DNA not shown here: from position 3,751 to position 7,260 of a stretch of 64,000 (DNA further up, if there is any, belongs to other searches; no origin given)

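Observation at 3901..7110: Unusual fusion of a sugar-isomerase TIM barrel, a roughly 500-aa HEAT-repeat solenoid and a ConA-like beta-sandwich in a secreted protein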

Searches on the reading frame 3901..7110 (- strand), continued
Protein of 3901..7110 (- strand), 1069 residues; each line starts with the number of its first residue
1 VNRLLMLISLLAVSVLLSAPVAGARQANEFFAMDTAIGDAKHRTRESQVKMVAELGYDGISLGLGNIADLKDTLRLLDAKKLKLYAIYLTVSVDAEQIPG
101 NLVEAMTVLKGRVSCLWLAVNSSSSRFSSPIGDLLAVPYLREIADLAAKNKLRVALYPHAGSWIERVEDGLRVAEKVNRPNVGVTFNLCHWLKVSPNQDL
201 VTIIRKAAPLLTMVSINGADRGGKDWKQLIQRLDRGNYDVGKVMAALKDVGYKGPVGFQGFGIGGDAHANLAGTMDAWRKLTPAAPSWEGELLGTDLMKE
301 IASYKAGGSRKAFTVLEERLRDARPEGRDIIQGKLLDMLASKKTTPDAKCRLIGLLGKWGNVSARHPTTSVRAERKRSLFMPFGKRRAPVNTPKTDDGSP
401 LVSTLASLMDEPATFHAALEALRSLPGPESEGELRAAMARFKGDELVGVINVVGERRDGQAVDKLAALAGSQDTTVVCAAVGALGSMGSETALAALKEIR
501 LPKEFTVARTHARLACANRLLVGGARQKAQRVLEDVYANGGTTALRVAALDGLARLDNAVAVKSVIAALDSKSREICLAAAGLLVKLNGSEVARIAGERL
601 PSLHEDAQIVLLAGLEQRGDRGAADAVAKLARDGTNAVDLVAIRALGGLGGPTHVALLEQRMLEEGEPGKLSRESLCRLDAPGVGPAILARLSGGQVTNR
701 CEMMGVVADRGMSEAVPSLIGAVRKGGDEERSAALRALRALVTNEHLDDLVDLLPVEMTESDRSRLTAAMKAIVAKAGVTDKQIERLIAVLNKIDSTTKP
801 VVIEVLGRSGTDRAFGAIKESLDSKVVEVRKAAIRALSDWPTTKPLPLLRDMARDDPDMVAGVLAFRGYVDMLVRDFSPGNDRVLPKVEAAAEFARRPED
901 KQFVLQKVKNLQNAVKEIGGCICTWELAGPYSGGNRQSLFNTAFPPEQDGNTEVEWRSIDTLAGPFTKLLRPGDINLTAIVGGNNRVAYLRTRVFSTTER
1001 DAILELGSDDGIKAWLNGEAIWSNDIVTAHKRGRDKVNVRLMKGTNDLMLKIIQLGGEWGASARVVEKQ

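Call 24: predict_structure(alignment_id=A1)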
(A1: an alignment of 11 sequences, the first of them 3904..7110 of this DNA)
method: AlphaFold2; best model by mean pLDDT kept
length: 1069 residues; sequences in the alignment: 11
mean_pLDDT: 80.0   pTM: 0.46
mean pLDDT of the five models: 80.0, 78.2, 77.5, 76.6, 73.5
residues with pLDDT >= 90: 358; 70-90: 502; 50-70: 108; < 50: 101
segments of 3 or more residues with pLDDT < 50: 1-7, 9-27, 192-197, 219-237, 262-264, 282-291, 365-397
pLDDT, mean of each block of 10 residues (from residue 1): 46 34 41 72 82 87 84 90 89 86 90 87 74 86 94 87 80 91 78 49 74 69 47 44 61 72 58 69 44 72 83 79 69 88 90 87 45 27 29 43 91 91 86 91 92 90 92 91 92 91 86 93 88 91 90 88 89 91 83 87 90 88 91 86 93 94 90 93 91 86 93 92 91 93 89 89 90 74 89 88 89 91 90 92 88 86 90 71 76 81 83 66 82 68 80 74 63 79 81 84 85 90 79 85 88 77 80
secondary structure, 60 per line:
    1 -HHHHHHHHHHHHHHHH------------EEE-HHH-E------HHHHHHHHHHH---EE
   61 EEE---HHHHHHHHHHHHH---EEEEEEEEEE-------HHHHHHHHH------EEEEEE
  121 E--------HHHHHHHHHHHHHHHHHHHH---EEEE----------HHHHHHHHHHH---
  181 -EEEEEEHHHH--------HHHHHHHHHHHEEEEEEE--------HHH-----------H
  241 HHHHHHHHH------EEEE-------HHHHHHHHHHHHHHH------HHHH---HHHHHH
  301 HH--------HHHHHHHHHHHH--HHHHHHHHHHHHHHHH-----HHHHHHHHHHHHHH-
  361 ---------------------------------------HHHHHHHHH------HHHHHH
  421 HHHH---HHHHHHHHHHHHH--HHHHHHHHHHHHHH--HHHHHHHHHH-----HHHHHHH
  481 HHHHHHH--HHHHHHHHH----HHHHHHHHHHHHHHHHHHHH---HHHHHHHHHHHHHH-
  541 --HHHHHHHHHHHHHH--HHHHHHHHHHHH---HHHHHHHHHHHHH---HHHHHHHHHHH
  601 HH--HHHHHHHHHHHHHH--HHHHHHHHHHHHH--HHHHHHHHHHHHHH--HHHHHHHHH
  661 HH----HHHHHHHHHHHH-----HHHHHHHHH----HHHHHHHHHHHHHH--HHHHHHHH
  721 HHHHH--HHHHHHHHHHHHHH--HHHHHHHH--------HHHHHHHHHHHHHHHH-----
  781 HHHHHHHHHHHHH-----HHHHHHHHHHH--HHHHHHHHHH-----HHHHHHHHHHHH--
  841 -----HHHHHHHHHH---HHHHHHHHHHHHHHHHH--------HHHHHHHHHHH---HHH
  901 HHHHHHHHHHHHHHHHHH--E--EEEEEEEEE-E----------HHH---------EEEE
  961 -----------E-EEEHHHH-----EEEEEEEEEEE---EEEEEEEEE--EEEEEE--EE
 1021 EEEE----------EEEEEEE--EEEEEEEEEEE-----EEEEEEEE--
elements in order (helices of 4 or more, strands of 3 or more residues): H2-17 E30-32 H45-55 E59-63 H67-79 E83-92 H100-108 E115-121 H130-149 E153-156 H167-177 E182-187 H188-191 H200-210 E211-217 H240-249 E256-259 H267-281 H288-291 H295-302 H311-322 H325-340 H346-359 H400-408 H415-424 H428-440 H443-456 H459-468 H474-487 H490-498 H503-522 H526-539 H543-556 H559-570 H574-586 H590-602 H605-618 H621-633 H636-649 H652-662 H667-678 H684-692 H697-710 H713-725 H728-741 H744-751 H760-775 H781-793 H799-809 H812-821 H827-838 H846-855 H859-875 H884-894 H898-918 E924-932 E957-960 E974-976 H977-980 E986-996 E1000-1008 E1011-1016 E1019-1024 E1035-1041 E1044-1054 E1060-1067

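Call 30: fold_search(model_id=the predicted structure, library=pdb)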
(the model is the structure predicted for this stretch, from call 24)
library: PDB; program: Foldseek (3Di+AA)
matches with E <= 10: 1682; with E <= 0.001: 340
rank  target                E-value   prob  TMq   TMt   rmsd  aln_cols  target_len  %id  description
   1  7q4o_A                2.9e-08  1.00  0.22  0.27  19.2       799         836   10  Substrate-bound A-like U2 snRNP (released 2022-03-30)
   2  9k1y_C                4.7e-08  1.00  0.22  0.28  20.6       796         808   11  Structure of the SF3B core, harboring the R625H mutation in SF3B1, in complex with intron-U2 snRNA (released 2025-09-03)
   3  5zwm_1                4.9e-08  1.00  0.23  0.28  20.6       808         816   11  Cryo-EM structure of the yeast pre-B complex at an average resolution of 3.4~4.6 angstrom (tri-snRNP and U2 snRNP Part (released 2018-08-29)
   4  7q3l_A                5.3e-08  1.00  0.26  0.32  15.2       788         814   11  Human 17S U2 snRNP 5' domain (released 2022-03-30)
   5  6iur_E                5.5e-08  1.00  0.24  0.37  12.2       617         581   16  A phosphatase complex STRN3-PP2Aa (released 2019-12-04)
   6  7dco_1                5.5e-08  1.00  0.22  0.25  20.4       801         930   11  Cryo-EM structure of the activated spliceosome (Bact complex) at an atomic resolution of 2.5 angstrom (released 2021-03-17)
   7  7z8t_D                1.0e-07  1.00  0.24  0.23  24.1       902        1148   12  CAND1-SCF-SKP2 CAND1 engaged SCF rocked (released 2023-04-19)
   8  3ea5_B                1.7e-07  1.00  0.22  0.26  18.9       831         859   11  Kap95p Binding Induces the Switch Loops of RanGDP to adopt the GTP-bound Conformation: Implications for Nuclear Import (released 2008-10-21)
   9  7z8r_D                1.8e-07  1.00  0.24  0.23  24.1       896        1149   11  CAND1-CUL1-RBX1 (released 2023-04-19)
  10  5nrl_O                3.1e-07  1.00  0.22  0.27  21.3       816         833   12  Structure of a pre-catalytic spliceosome (released 2017-05-31)
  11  7zbz_D                3.5e-07  1.00  0.23  0.22  23.8       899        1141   12  CAND1 delhairpin-SCF-SKP2 CAND1 partly engaged SCF partly rocked (released 2023-04-19)
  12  5j3v_A                3.9e-07  1.00  0.20  0.23  23.9       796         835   12  Crystal structure of human Karyopherin-beta2 bound to the histone H3 tail (released 2016-09-21)
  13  6fsq                  4.5e-07  1.00  0.16  0.41  25.3       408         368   20  Structure of A3_bGFPD, an artificial bi-domain protein based on two different alphaRep domains : A3 and a GFP binding do (released 2018-08-08)
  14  9mf5_A                4.9e-07  1.00  0.21  0.34  12.5       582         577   14  CryoEM structure of the Protein Phosphatase 2A (Abeta-B56gamma-Calpha) holoenzyme complex (released 2025-07-09)
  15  4jlq_A                5.1e-07  1.00  0.21  0.25  23.2       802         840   13  Crystal structure of human Karyopherin-beta2 bound to the PY-NLS of Saccharomyces cerevisiae NAB2 (released 2013-04-03)
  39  6qrr                  4.0e-06  1.00  0.20  0.47  10.8       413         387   16  X-ray radiation dose series on xylose isomerase - 0.13 MGy (released 2019-07-17)
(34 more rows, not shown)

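Call 31: find_encoding_contigs(protein=P0001, flank=8000, max_places=2)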
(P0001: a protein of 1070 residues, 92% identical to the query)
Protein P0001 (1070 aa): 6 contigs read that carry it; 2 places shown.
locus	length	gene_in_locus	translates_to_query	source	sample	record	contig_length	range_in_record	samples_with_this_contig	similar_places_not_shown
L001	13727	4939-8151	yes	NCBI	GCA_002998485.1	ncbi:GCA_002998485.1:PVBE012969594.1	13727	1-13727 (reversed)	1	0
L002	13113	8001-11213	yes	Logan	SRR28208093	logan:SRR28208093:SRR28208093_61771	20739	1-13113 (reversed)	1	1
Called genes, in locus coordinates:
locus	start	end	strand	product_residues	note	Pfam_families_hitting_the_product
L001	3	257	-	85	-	?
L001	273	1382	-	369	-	PF22842:Pel9A-like_beta_helix (weak), PF05048:NosD (weak), PF13229:Beta_helix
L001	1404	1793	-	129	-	PF09413:DUF2007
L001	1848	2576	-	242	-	PF06439:3keto-disac_hyd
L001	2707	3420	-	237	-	-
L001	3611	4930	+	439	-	PF01408:GFO_IDH_MocA, PF22725:GFO_IDH_MocA_C3 (faint), PF19051:GFO_IDH_MocA_C2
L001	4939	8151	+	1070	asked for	PF01261:AP_endonuc_2, PF13646:HEAT_2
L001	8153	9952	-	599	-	PF03169:OPT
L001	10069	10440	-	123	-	-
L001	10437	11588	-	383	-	PF05448:AXE1 (faint), PF22244:GCE_fung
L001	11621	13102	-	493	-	PF00884:Sulfatase, PF16347:SGSH_C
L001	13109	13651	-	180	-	PF13472:Lipase_GDSL_2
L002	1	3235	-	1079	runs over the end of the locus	PF01011:PQQ (faint), PF13360:PQQ_2, PF13570:Beta-prop_ACSF4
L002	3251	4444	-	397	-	PF22842:Pel9A-like_beta_helix (weak), PF05048:NosD (weak), PF13229:Beta_helix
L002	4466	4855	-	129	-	PF09413:DUF2007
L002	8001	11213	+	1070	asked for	PF01261:AP_endonuc_2, PF13646:HEAT_2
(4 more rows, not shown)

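Call 32: find_encoding_contigs(protein=P0009, flank=8000, max_places=2)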
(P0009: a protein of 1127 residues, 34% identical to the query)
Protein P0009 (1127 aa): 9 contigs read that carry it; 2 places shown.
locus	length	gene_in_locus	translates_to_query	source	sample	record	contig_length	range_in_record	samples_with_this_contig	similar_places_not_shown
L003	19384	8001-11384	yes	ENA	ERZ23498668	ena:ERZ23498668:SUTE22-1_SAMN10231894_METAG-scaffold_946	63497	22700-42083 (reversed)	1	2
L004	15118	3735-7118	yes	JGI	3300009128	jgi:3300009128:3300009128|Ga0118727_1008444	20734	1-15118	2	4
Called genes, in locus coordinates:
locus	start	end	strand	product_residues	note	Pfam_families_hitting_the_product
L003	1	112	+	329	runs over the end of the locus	PF01408:GFO_IDH_MocA, PF22725:GFO_IDH_MocA_C3, PF02894:GFO_IDH_MocA_C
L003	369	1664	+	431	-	PF01011:PQQ (faint), PF13360:PQQ_2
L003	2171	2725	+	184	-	-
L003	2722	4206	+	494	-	-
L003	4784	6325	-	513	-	PF00069:Pkinase, PF03109:ABC1 (faint), PF07714:PK_Tyr_Ser-Thr, PF01636:APH (faint), PF06293:Kdo (weak), PF14531:Kinase-like (weak)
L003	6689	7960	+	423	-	PF01408:GFO_IDH_MocA, PF19051:GFO_IDH_MocA_C2, PF22725:GFO_IDH_MocA_C3 (faint)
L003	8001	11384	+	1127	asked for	PF01261:AP_endonuc_2, PF13646:HEAT_2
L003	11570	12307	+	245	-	-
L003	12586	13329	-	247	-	PF00754:F5_F8_type_C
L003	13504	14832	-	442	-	PF01408:GFO_IDH_MocA, PF19051:GFO_IDH_MocA_C2, PF22725:GFO_IDH_MocA_C3 (weak)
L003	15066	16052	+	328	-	PF01180:DHO_dh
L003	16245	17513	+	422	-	PF00962:A_deaminase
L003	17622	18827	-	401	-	PF00990:GGDEF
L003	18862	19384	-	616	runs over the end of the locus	PF00691:OmpA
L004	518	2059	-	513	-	PF00069:Pkinase, PF03109:ABC1 (faint), PF07714:PK_Tyr_Ser-Thr, PF01636:APH (faint), PF06293:Kdo (weak), PF14531:Kinase-like (weak)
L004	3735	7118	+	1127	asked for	PF01261:AP_endonuc_2, PF13646:HEAT_2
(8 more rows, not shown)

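Call 33: find_encoding_contigs(protein=P0012, flank=8000, max_places=2)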
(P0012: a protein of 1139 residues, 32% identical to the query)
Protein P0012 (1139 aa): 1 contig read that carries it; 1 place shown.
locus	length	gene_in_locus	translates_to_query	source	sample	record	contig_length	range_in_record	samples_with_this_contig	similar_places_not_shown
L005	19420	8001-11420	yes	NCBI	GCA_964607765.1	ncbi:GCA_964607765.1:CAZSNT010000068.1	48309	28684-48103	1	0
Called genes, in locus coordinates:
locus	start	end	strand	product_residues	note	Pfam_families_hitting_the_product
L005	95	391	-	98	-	PF21716:dnstrm_HI1420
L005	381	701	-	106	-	PF05973:Gp49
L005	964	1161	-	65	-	-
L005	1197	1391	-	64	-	-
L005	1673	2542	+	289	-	PF08450:SGL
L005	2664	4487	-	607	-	PF16736:sCache_like (weak), PF00672:HAMP, PF00989:PAS, PF08448:PAS_4, PF13188:PAS_8 (weak), PF13426:PAS_9, PF00512:HisKA, PF02518:HATPase_c, +1 more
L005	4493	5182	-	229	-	PF00072:Response_reg, PF00486:Trans_reg_C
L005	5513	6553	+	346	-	PF01156:IU_nuc_hydro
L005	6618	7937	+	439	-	PF01408:GFO_IDH_MocA, PF22725:GFO_IDH_MocA_C3 (faint), PF19051:GFO_IDH_MocA_C2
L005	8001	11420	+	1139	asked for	PF01261:AP_endonuc_2, PF13646:HEAT_2 (weak)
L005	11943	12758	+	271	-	PF01026:TatD_DNase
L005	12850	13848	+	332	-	PF02129:Peptidase_S15 (faint), PF03403:PAF-AH_p_II (weak)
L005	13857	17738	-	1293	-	-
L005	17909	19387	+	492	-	PF00884:Sulfatase, PF16347:SGSH_C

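Call 34: find_encoding_contigs(protein=P0029, flank=8000, max_places=1)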
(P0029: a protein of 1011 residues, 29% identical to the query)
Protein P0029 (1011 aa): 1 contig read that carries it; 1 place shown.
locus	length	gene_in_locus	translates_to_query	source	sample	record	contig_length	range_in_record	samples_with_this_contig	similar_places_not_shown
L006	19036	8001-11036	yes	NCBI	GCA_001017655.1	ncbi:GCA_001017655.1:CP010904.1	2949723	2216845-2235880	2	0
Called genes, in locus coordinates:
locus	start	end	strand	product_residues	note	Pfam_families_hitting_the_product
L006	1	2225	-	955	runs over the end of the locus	PF01074:Glyco_hydro_38N, PF09261:Alpha-mann_mid, PF07748:Glyco_hydro_38C, PF17677:Glyco_hydro38C2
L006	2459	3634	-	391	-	PF13377:Peripla_BP_3, PF00165:HTH_AraC (weak), PF12833:HTH_18, PF00165:HTH_AraC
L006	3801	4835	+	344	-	PF01208:URO-D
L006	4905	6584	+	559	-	PF00474:SSF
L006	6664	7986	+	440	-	PF01408:GFO_IDH_MocA, PF19051:GFO_IDH_MocA_C2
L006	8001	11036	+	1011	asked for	PF01261:AP_endonuc_2, PF11838:ERAP1_C (faint), PF02985:HEAT (faint), PF13646:HEAT_2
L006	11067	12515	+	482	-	PF00884:Sulfatase, PF01663:Phosphodiest (weak), PF16347:SGSH_C (weak)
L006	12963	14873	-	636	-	PF12228:DUF3604 (faint)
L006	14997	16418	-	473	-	PF00884:Sulfatase, PF01663:Phosphodiest (weak), PF16347:SGSH_C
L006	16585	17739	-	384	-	PF13377:Peripla_BP_3, PF00165:HTH_AraC (weak), PF12833:HTH_18, PF00165:HTH_AraC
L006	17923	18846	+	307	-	-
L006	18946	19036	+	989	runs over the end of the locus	PF15979:Glyco_hydro_115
